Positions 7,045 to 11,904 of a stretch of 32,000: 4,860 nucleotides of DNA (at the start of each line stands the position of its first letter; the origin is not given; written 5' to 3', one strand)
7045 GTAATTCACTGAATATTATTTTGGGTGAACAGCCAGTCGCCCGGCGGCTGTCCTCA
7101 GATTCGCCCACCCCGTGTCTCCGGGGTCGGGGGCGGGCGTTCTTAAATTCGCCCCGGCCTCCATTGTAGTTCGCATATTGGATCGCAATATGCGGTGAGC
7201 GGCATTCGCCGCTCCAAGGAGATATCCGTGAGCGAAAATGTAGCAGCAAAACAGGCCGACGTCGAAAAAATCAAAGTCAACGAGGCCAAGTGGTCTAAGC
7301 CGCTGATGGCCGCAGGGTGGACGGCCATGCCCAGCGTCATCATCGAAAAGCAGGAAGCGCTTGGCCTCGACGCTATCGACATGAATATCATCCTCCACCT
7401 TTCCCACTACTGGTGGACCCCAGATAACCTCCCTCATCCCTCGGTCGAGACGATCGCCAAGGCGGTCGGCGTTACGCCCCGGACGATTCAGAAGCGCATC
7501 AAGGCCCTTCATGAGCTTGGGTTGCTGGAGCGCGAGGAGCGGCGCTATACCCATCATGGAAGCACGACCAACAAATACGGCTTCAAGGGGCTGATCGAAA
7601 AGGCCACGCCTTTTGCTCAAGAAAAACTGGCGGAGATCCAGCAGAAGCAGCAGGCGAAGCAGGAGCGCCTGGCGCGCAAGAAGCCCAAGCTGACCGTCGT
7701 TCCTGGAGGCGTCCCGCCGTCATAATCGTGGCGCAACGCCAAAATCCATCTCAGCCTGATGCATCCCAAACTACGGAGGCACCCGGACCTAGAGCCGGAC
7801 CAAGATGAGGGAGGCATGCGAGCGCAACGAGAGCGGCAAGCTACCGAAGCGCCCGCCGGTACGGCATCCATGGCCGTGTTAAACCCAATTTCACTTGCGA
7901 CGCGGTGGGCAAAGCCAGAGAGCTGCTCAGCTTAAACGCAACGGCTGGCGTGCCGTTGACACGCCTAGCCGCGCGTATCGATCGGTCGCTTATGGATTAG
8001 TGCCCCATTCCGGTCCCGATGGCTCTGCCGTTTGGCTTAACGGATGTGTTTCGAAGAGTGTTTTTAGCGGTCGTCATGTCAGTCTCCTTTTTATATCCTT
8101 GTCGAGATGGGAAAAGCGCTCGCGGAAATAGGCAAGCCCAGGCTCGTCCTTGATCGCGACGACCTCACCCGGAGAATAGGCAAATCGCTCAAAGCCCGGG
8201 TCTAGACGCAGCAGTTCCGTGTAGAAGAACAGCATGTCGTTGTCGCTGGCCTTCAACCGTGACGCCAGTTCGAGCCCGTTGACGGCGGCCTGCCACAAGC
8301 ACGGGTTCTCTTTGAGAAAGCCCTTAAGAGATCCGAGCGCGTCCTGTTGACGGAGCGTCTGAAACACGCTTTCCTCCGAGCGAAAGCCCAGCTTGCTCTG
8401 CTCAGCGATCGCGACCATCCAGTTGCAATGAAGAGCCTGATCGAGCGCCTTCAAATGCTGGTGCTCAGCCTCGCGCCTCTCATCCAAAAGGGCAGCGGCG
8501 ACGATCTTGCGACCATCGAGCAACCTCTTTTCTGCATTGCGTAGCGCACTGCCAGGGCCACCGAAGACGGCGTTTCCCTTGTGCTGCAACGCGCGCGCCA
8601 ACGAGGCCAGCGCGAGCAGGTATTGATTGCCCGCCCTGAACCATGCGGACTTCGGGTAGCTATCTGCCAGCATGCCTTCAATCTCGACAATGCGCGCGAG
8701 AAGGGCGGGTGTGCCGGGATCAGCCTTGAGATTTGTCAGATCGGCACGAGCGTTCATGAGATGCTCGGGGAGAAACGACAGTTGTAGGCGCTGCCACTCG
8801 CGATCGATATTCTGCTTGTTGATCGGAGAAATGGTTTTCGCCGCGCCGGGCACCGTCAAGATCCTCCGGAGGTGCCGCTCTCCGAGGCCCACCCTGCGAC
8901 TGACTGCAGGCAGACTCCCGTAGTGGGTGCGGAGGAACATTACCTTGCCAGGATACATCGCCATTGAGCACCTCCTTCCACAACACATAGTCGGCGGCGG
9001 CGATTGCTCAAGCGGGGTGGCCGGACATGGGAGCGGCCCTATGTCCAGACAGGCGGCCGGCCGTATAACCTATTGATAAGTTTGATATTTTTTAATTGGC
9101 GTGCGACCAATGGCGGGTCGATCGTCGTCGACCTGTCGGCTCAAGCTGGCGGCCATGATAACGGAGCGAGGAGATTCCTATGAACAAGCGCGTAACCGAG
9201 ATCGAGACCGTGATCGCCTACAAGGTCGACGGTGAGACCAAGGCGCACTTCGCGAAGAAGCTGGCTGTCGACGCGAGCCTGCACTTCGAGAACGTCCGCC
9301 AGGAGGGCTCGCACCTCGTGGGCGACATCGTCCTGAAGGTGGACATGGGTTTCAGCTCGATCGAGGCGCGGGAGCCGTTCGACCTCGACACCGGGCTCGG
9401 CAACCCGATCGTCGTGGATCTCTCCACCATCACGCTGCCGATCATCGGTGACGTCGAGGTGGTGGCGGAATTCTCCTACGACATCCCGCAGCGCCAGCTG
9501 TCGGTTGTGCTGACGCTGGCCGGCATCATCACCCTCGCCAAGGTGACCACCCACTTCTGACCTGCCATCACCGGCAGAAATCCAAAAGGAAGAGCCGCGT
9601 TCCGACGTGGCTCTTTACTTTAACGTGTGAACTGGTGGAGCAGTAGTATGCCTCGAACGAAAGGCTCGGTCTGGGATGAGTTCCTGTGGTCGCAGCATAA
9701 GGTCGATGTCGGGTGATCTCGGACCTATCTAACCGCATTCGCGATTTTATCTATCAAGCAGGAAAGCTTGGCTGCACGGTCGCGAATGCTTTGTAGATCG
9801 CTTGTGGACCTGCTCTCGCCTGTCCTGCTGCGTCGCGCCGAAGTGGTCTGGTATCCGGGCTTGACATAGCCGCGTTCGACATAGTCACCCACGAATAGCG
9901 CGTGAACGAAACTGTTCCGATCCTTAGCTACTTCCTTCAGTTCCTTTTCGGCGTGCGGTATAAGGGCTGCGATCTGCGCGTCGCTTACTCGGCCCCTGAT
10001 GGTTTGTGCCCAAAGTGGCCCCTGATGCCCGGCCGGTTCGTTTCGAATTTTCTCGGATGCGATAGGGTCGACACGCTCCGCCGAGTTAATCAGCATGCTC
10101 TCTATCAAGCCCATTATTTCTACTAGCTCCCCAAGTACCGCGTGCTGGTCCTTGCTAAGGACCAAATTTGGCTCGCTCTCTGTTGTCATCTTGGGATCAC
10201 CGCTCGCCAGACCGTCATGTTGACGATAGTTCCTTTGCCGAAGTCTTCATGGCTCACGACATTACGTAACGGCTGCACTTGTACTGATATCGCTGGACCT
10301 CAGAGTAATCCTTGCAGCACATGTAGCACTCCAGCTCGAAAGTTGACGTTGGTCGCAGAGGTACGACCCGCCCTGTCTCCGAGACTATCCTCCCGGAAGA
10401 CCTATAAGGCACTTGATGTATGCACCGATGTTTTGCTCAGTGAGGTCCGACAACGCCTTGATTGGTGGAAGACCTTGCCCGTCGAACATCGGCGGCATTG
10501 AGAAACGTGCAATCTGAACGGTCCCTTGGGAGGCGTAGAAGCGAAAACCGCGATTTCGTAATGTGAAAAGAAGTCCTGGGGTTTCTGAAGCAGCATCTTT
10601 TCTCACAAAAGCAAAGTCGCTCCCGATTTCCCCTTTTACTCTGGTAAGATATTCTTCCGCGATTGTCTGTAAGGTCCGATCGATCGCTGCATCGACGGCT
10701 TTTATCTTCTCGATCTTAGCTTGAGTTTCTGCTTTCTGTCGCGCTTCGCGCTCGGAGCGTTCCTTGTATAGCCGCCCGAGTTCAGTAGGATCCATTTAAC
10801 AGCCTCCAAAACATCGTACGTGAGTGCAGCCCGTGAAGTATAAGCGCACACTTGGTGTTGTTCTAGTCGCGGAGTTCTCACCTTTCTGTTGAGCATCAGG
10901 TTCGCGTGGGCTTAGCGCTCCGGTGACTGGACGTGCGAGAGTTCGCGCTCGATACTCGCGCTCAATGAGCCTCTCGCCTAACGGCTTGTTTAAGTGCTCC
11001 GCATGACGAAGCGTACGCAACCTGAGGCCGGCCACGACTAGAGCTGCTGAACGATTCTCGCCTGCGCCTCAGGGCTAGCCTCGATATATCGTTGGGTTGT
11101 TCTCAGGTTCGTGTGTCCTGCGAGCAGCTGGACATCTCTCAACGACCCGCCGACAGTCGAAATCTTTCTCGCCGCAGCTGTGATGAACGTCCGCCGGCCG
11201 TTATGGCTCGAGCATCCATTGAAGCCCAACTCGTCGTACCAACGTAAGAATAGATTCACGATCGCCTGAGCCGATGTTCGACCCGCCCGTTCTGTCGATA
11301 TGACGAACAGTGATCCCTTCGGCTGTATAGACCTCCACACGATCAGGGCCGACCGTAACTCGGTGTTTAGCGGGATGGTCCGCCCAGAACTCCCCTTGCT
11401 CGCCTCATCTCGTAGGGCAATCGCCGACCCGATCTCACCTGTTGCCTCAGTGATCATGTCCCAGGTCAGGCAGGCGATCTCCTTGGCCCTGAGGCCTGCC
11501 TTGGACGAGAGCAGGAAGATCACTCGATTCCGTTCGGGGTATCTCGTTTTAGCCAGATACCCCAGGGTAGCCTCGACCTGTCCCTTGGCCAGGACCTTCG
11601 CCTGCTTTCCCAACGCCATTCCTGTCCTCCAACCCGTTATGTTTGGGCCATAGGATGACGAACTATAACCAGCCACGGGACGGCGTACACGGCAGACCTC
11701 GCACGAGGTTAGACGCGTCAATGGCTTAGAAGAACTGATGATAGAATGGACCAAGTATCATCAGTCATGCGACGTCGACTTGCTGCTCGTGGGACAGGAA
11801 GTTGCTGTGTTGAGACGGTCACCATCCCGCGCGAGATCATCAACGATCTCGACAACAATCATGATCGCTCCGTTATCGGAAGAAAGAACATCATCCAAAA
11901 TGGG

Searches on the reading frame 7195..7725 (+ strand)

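Call 92: search_protein_families(library=pfam, proteins=[window:7195-7725:+], max_evalue=0.001)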
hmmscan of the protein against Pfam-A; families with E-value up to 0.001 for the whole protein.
window:7195-7725:+ (176 aa): 6 families
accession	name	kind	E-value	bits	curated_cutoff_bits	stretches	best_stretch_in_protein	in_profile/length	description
PF13730.12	HTH_36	-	1.7e-09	37.8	25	1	60-111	5-55/55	Helix-turn-helix domain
PF21984.2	DnaD_N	-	2.1e-08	34.7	27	1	46-143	2-96/101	DnaD N-terminal domain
PF13404.12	HTH_AsnC-type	-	9.3e-06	25.8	27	1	58-106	1-42/42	AsnC-type helix-turn-helix domain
PF08279.18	HTH_11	-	3.6e-05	24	25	1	83-109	17-43/55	HTH domain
PF01726.22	LexA_DNA_bind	-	0.00037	20.6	23.7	0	82-116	26-61/65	LexA DNA binding domain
PF13545.12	HTH_Crp_2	-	0.00042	20.7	27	1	82-118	23-59/70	Crp-like helix-turn-helix domain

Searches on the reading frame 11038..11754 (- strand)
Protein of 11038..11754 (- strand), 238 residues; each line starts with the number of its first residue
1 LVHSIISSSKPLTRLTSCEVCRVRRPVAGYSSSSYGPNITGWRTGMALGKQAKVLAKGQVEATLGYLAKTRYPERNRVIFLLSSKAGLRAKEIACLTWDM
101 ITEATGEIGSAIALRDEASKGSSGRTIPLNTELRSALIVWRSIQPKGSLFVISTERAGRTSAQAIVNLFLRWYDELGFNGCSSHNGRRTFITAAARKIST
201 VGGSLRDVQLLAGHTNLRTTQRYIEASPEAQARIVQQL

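Call 63: search_protein_families(library=pfam, proteins=[window:11038-11754:-], max_evalue=0.001)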
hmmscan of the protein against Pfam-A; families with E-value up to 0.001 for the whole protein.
window:11038-11754:- (238 aa): 1 family
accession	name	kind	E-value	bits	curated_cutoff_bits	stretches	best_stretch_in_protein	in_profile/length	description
PF00589.27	Phage_integrase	-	1.2e-18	67.9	27.1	1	54-227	2-169/172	Phage integrase family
